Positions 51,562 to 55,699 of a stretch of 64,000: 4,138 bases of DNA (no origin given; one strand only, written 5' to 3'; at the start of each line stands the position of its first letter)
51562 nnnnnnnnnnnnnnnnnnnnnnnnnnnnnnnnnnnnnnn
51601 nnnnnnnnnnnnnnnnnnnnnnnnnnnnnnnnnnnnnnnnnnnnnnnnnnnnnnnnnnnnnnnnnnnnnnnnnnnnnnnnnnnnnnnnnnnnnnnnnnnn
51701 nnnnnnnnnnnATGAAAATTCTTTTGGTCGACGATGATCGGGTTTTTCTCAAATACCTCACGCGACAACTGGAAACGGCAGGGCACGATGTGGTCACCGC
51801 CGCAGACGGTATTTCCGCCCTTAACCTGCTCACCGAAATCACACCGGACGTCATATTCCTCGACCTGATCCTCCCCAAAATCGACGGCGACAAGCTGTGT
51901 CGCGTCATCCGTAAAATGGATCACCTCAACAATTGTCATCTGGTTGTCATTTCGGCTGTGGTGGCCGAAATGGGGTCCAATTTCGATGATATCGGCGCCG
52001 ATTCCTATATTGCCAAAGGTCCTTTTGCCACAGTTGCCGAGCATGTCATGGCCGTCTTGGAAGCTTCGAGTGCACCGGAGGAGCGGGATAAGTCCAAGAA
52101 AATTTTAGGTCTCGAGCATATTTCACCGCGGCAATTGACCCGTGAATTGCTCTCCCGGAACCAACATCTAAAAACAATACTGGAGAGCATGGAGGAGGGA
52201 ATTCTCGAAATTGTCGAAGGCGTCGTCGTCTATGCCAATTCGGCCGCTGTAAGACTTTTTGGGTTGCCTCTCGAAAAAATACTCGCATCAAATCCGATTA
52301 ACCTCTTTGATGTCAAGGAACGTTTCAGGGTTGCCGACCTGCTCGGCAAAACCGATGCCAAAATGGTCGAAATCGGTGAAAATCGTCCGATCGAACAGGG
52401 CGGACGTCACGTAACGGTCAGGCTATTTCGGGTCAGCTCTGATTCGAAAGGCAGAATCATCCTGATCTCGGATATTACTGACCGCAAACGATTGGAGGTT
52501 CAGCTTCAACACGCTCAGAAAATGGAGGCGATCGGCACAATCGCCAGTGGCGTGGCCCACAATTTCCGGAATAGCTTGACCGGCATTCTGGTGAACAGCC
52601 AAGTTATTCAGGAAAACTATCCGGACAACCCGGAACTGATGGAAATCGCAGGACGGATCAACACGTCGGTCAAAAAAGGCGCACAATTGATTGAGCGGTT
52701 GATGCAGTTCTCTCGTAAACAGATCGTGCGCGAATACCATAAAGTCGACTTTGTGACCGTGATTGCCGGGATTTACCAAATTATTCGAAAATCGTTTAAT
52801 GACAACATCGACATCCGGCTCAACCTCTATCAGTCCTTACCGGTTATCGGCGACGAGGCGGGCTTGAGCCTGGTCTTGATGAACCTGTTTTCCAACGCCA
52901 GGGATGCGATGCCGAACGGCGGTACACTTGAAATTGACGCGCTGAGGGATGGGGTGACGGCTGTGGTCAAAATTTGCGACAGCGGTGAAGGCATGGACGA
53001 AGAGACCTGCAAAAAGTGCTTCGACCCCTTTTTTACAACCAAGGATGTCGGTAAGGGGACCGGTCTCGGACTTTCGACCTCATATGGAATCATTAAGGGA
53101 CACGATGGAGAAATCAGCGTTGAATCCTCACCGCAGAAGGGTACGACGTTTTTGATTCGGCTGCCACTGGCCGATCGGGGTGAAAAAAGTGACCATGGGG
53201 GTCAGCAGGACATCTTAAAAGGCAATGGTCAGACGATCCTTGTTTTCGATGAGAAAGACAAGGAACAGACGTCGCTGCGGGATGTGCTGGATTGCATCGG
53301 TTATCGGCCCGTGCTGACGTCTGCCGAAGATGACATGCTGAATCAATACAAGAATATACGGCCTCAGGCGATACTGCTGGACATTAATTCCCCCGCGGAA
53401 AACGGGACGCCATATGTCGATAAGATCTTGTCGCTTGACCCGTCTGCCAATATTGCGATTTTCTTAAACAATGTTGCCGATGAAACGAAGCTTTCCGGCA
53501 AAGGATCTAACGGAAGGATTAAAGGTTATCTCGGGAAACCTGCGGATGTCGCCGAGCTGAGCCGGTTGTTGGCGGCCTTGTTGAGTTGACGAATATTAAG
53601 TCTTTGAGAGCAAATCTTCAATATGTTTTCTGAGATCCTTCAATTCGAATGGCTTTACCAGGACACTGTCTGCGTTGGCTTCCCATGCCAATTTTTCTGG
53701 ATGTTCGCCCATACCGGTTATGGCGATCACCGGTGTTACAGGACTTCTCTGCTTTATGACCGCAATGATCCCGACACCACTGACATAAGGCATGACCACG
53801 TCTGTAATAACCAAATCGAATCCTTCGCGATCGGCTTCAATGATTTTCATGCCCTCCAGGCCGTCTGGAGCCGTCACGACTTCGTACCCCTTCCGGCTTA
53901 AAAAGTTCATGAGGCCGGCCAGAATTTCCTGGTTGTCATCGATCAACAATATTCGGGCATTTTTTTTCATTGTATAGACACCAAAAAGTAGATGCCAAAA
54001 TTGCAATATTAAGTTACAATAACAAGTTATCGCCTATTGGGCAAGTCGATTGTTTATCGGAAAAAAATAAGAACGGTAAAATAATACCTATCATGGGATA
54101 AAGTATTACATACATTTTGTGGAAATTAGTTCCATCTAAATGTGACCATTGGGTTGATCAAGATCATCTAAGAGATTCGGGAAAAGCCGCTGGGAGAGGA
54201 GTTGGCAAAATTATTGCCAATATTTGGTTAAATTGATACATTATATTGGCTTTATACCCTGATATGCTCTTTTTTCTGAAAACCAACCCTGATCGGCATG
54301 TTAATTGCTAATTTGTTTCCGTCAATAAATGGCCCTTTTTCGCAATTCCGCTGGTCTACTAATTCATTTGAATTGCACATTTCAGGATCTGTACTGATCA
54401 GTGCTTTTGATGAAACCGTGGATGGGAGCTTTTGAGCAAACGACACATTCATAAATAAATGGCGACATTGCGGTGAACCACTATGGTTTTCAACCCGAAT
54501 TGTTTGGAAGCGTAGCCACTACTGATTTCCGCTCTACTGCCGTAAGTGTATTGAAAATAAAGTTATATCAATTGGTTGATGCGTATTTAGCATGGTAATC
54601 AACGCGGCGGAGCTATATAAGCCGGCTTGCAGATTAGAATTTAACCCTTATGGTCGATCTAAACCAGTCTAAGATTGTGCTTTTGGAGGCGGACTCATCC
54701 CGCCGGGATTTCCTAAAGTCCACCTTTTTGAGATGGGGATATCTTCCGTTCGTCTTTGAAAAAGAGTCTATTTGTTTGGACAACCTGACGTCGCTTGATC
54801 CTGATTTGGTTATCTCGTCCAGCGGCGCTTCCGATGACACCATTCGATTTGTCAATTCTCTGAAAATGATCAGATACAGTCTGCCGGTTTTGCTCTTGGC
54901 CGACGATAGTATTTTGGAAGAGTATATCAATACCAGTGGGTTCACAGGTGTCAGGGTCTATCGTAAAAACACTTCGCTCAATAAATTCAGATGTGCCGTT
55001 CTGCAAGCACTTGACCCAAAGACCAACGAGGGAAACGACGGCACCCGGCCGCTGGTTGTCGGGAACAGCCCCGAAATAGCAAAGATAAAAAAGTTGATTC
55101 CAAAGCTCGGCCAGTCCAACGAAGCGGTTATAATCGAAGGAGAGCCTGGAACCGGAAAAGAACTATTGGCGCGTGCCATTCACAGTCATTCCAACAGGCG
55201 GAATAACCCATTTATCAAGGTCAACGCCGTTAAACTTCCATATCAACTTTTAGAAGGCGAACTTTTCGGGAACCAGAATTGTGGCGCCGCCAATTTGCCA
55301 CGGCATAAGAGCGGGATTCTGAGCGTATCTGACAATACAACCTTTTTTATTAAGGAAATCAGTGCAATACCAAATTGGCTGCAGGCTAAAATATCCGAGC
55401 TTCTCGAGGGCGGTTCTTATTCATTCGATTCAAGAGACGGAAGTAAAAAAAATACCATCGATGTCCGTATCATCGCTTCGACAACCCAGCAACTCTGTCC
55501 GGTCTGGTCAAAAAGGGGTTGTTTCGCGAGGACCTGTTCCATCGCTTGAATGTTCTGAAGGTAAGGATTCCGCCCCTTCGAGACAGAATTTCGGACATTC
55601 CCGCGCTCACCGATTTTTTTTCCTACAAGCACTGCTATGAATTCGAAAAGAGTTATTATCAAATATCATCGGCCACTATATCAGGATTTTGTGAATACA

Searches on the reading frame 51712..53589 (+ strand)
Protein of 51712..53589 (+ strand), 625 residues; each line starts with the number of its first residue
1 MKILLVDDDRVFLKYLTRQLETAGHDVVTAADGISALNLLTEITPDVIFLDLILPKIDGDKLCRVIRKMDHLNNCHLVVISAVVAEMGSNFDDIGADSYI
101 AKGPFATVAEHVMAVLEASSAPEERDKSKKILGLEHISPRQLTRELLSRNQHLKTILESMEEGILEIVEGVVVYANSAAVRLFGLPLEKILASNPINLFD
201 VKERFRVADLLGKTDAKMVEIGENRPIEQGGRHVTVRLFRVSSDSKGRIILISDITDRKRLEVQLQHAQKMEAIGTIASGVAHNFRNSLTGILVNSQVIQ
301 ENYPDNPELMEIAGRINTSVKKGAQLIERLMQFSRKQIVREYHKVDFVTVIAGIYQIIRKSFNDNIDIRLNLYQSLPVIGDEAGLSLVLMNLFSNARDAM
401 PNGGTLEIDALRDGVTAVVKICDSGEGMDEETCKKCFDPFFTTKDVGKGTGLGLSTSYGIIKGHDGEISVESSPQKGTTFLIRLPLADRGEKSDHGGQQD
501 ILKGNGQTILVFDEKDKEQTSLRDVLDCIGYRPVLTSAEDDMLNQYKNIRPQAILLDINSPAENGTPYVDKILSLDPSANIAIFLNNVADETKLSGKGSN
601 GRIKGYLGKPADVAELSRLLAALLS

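Call 30: search_protein_families(library=pfam, proteins=[window:51712-53589:+], max_evalue=0.00001)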
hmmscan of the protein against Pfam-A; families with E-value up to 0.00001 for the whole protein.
window:51712-53589:+ (625 aa): 5 families
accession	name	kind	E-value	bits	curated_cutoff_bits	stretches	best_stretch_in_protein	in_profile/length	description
PF00072.30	Response_reg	-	2.6e-25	89.2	30.2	1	3-102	1-99/111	Response regulator receiver domain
PF02518.31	HATPase_c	-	4.6e-23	82.2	26.4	1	380-487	1-110/111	Histidine kinase-, DNA gyrase B-, and HSP90-like ATPase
PF00512.31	HisKA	-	9.5e-10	38.8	26.9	1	276-336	4-63/66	His Kinase A (phospho-acceptor) domain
PF13188.13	PAS_8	-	7.6e-07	29.3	21.8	1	152-200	2-48/65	PAS domain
PF00989.32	PAS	-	1.1e-06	29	22.6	1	152-245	2-98/113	PAS fold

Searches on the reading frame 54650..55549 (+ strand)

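Call 30: search_protein_families(library=pfam, proteins=[window:54650-55549:+], max_evalue=0.00001)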
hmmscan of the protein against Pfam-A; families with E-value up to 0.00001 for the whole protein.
window:54650-55549:+ (299 aa): 2 families
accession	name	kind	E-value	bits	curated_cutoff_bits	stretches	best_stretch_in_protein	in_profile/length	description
PF00158.32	Sigma54_activat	-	1.1e-30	107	20.2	1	137-283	2-146/168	Sigma-54 interaction domain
PF14532.12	Sigma54_activ_2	-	2.6e-13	50.8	25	1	137-282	1-111/138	Sigma-54 interaction domain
